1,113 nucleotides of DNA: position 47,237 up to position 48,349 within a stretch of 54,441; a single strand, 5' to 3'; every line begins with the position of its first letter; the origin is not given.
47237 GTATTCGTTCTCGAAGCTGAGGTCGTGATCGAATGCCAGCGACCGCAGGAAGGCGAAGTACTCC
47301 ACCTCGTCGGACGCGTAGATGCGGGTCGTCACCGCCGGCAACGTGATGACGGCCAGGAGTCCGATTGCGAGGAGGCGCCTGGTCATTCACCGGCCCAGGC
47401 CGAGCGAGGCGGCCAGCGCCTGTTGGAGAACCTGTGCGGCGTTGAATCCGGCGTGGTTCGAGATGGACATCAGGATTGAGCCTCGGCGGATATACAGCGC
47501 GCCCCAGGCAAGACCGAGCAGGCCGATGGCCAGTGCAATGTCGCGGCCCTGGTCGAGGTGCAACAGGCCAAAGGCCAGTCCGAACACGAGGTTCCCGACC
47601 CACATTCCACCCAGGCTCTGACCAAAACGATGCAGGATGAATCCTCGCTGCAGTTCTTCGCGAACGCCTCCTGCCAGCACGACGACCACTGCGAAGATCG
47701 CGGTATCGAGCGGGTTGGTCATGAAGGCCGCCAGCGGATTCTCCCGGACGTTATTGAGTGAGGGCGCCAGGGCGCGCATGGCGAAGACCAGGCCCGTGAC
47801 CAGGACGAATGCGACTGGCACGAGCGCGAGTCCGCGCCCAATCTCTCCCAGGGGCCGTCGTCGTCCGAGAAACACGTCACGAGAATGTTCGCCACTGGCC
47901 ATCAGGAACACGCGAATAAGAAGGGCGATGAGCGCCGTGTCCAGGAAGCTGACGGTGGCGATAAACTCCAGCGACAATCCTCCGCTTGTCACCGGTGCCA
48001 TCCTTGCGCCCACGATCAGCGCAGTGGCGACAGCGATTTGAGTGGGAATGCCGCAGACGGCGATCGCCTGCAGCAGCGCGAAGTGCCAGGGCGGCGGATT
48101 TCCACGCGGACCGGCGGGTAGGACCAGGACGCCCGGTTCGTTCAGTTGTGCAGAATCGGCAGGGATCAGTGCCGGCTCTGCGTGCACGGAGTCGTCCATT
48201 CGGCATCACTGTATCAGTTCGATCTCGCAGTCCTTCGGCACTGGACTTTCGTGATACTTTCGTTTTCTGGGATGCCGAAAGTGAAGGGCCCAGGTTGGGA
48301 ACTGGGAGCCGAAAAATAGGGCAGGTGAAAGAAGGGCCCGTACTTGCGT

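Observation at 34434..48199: Ten-gene translationally coupled envelope-glycosylation locus rich in GT-C membrane transferases: best candidate for an undescribed system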

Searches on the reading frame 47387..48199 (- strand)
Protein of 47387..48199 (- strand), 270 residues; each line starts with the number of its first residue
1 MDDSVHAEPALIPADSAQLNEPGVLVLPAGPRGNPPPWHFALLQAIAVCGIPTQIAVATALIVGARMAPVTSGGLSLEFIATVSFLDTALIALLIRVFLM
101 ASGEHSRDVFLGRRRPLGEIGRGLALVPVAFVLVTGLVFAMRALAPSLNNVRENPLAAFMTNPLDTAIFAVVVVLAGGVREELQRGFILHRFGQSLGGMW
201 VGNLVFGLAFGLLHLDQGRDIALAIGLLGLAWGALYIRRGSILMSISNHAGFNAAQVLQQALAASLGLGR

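Call 4: search_protein_families(library=pfam, proteins=[window:47387-48199:-], max_evalue=0.01)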
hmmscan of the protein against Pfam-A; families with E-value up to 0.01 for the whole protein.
window:47387-48199:- (270 aa): 1 family
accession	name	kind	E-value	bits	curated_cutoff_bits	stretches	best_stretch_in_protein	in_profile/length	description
PF02517.21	Rce1-like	-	1.3e-15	57.9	22.4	1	166-254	4-92/93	Type II CAAX prenyl endopeptidase Rce1-like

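Call 5: search_protein_families(library=ncbifam, proteins=[window:47387-48199:-], max_evalue=0.01)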
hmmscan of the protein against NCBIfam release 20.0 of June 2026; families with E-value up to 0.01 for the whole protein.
window:47387-48199:- (270 aa): 2 families
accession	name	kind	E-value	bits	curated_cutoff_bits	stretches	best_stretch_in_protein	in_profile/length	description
NF041647.1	ABC_perm_CPBP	equivalog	1.4e-11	43.9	435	1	76-260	449-634/636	ABC transporter permease subunit/CPBP intramembrane protease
NF033192.3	CPBP_JDVT_MrtJ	equivalog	1.5e-08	35.2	75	1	174-256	15-95/98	JDVT-CTERM system glutamic-type intramembrane protease MrtJ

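Call 79: search_protein_families(library=padloc, proteins=[window:47387-48199:-], max_evalue=0.001)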
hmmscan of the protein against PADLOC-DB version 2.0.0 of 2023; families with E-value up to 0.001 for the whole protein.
window:47387-48199:- (270 aa): 0 families
